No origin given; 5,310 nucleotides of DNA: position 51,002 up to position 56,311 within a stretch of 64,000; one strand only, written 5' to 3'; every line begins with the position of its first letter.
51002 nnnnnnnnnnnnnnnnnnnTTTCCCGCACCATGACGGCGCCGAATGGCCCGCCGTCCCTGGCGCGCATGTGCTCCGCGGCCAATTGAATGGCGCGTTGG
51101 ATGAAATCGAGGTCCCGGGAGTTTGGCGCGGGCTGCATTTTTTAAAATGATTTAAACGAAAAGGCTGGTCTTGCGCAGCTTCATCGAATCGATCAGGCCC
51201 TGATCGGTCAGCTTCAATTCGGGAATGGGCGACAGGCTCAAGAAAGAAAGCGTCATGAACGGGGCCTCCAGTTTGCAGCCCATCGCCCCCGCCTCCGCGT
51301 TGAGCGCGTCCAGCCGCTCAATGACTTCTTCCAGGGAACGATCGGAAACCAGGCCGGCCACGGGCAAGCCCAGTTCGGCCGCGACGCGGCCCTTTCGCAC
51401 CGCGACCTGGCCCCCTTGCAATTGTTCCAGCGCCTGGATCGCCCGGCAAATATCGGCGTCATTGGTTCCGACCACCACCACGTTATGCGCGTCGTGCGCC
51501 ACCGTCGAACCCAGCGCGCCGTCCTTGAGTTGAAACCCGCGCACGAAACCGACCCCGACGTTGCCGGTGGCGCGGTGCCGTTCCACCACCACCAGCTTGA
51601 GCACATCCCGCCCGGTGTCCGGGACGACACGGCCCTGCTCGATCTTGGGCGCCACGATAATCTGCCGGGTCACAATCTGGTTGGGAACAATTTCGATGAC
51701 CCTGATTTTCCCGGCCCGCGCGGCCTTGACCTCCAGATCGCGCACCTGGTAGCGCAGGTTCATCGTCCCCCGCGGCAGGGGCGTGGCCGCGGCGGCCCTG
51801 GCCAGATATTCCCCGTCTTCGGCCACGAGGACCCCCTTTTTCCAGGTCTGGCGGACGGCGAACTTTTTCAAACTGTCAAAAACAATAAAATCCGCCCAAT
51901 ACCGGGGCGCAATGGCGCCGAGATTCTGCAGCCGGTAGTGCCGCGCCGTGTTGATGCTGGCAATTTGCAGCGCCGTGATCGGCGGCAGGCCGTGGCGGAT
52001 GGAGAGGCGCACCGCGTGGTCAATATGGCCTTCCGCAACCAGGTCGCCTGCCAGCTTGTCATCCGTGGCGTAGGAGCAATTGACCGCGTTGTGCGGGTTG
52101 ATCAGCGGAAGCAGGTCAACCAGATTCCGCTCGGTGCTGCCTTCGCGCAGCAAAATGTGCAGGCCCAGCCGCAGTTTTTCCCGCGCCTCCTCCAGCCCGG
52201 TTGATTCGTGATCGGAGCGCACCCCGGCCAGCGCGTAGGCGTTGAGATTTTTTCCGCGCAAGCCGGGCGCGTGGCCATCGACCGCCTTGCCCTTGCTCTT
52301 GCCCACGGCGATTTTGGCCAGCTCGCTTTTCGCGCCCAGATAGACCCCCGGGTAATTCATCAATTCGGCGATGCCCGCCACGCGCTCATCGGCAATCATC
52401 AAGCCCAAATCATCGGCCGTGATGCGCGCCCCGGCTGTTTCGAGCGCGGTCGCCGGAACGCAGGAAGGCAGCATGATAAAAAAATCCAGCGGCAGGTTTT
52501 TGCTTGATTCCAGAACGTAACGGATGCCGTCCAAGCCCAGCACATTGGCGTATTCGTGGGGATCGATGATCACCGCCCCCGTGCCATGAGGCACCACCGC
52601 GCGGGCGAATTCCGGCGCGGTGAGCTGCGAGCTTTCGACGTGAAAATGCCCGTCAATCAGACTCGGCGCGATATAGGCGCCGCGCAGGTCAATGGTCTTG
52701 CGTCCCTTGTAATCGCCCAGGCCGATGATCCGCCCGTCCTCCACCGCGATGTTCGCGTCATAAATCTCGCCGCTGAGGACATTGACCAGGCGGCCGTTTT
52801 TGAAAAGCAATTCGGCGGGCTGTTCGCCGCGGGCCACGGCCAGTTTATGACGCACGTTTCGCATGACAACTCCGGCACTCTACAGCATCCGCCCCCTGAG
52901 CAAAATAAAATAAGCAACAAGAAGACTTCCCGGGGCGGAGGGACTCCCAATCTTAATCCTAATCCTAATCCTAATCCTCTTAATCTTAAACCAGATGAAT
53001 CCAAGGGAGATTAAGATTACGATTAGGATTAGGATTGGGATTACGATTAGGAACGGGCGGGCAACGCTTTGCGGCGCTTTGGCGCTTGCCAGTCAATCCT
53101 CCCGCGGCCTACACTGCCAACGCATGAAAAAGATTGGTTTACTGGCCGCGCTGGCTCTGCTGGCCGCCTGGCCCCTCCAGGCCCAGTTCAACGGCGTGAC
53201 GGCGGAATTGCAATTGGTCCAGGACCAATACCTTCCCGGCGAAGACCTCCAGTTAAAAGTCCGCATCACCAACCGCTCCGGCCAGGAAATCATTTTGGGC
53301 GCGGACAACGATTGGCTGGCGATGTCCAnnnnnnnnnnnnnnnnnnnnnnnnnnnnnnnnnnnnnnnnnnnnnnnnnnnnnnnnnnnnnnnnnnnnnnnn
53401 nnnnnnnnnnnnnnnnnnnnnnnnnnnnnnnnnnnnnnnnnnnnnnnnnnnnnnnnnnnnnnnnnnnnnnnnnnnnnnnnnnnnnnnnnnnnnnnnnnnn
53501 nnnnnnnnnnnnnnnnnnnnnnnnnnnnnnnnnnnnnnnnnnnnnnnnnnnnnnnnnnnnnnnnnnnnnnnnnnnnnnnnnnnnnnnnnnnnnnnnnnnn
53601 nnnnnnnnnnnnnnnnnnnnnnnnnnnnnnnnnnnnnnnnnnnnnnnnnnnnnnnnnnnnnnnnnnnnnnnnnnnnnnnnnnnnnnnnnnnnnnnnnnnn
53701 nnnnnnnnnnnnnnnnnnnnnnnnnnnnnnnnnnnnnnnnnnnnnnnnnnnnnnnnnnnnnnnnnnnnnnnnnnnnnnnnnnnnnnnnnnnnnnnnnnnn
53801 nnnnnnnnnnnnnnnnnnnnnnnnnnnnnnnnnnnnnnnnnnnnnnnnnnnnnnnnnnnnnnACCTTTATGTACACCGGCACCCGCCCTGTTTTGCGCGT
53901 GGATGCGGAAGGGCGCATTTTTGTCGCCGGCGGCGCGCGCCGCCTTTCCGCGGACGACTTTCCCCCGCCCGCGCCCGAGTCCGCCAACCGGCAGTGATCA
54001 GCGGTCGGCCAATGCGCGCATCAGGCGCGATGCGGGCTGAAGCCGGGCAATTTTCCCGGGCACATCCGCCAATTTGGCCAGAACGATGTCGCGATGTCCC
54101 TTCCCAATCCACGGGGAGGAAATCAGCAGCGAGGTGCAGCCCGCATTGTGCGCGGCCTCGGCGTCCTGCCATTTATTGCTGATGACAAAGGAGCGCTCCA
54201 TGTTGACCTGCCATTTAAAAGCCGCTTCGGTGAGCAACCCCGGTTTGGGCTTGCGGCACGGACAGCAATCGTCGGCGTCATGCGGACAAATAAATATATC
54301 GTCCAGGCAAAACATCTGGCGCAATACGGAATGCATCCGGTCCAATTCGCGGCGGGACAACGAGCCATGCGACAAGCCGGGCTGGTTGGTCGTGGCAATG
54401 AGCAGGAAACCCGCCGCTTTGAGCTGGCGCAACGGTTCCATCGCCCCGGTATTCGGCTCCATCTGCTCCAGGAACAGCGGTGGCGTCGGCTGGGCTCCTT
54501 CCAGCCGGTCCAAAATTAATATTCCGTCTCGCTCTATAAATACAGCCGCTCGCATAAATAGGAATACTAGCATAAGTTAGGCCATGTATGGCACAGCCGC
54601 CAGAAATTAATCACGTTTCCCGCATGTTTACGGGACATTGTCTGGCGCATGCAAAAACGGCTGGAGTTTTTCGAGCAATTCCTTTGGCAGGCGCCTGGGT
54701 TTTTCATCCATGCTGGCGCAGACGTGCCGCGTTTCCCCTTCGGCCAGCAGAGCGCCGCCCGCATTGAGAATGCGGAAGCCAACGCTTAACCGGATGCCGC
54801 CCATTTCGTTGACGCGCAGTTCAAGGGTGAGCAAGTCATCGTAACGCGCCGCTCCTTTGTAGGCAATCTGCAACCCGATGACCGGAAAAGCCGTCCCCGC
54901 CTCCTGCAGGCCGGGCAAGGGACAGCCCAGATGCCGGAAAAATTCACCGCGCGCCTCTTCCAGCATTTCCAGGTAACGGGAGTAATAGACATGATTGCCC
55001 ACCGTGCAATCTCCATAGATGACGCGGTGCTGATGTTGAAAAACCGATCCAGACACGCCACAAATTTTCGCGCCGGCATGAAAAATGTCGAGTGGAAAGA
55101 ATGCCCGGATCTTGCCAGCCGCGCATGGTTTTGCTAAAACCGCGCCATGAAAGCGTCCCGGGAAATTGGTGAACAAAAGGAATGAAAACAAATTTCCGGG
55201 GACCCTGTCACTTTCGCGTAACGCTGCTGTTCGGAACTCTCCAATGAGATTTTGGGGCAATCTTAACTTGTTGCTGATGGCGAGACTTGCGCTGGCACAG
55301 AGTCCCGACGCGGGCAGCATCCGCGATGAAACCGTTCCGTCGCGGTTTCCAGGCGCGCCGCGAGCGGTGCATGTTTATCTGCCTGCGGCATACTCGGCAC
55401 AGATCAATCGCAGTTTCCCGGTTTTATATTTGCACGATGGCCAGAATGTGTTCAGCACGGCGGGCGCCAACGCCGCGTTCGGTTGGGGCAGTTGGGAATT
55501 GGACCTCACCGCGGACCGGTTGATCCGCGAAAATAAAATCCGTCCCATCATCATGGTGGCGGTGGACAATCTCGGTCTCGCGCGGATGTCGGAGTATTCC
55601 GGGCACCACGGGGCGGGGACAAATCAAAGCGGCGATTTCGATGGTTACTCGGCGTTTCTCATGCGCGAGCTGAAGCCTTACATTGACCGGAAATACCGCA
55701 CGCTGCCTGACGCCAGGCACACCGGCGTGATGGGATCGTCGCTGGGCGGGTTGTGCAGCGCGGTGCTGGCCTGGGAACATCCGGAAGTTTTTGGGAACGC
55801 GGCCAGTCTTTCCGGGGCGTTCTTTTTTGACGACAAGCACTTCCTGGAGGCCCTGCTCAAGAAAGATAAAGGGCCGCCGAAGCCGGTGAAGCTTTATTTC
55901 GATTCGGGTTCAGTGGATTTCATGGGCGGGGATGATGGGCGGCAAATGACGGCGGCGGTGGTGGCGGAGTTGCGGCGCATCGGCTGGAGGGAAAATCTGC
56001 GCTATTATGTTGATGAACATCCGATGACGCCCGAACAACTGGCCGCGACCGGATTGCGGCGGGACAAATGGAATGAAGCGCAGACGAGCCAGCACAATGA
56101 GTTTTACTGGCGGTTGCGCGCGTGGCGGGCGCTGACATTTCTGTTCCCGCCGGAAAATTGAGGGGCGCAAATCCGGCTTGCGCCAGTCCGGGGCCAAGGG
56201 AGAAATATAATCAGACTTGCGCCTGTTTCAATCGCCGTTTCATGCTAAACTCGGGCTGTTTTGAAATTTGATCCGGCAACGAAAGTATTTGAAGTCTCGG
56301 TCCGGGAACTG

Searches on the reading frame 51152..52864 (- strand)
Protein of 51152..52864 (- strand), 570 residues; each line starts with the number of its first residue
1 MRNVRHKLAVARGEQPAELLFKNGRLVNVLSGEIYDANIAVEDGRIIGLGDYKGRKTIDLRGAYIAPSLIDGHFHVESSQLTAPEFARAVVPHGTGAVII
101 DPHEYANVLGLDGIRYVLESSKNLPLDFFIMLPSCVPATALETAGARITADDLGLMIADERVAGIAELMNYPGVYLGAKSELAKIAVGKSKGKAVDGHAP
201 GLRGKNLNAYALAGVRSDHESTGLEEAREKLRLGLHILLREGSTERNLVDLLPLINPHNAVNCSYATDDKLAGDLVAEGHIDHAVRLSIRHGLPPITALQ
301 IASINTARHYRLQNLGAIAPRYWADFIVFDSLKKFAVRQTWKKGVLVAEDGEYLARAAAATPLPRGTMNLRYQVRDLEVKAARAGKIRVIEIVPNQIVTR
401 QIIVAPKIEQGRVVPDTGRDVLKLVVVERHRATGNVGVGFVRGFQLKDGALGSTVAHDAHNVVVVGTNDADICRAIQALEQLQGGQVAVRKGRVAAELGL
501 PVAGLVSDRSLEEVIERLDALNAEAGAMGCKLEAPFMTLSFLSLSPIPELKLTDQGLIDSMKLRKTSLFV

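Call 66: search_protein_families(library=pfam, proteins=[window:51152-52864:-], max_evalue=0.0001)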
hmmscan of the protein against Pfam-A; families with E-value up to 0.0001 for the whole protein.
window:51152-52864:- (570 aa): 3 families
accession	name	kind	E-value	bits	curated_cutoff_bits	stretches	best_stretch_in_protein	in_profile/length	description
PF13382.11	Adenine_deam_C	-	1e-64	217.4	27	1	396-562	1-167/169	Adenine deaminase C-terminal domain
PF01979.26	Amidohydro_1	-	6.6e-31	108.2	25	1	64-347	1-345/345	Amidohydrolase family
PF07969.17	Amidohydro_3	-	4.5e-09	36.8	29.7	0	285-347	399-471/472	Amidohydrolase family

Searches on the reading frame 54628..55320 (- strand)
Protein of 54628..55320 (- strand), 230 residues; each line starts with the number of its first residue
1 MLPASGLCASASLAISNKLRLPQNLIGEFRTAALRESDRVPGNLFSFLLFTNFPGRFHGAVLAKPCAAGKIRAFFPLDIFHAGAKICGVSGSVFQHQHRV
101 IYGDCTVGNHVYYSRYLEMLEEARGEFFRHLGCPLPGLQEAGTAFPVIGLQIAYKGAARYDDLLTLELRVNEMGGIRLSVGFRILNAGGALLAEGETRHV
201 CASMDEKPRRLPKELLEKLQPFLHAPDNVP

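Call 66: search_protein_families(library=pfam, proteins=[window:54628-55320:-], max_evalue=0.0001)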
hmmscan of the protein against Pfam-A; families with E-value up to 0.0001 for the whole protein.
window:54628-55320:- (230 aa): 2 families
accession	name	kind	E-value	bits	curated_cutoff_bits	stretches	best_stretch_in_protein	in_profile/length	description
PF13279.12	4HBT_2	-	2e-14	54.5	25.5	1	103-219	4-122/122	Thioesterase-like superfamily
PF03061.28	4HBT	-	6e-12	46.1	20.6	1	109-192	2-78/79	Thioesterase superfamily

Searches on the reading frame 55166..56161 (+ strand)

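Call 66: search_protein_families(library=pfam, proteins=[window:55166-56161:+], max_evalue=0.0001)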
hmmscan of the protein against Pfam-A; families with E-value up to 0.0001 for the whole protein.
window:55166-56161:+ (331 aa): 1 family
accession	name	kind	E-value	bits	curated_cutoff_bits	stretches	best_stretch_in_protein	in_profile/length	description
PF00756.26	Esterase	-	1.7e-24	87.4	22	1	63-218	5-149/251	Putative esterase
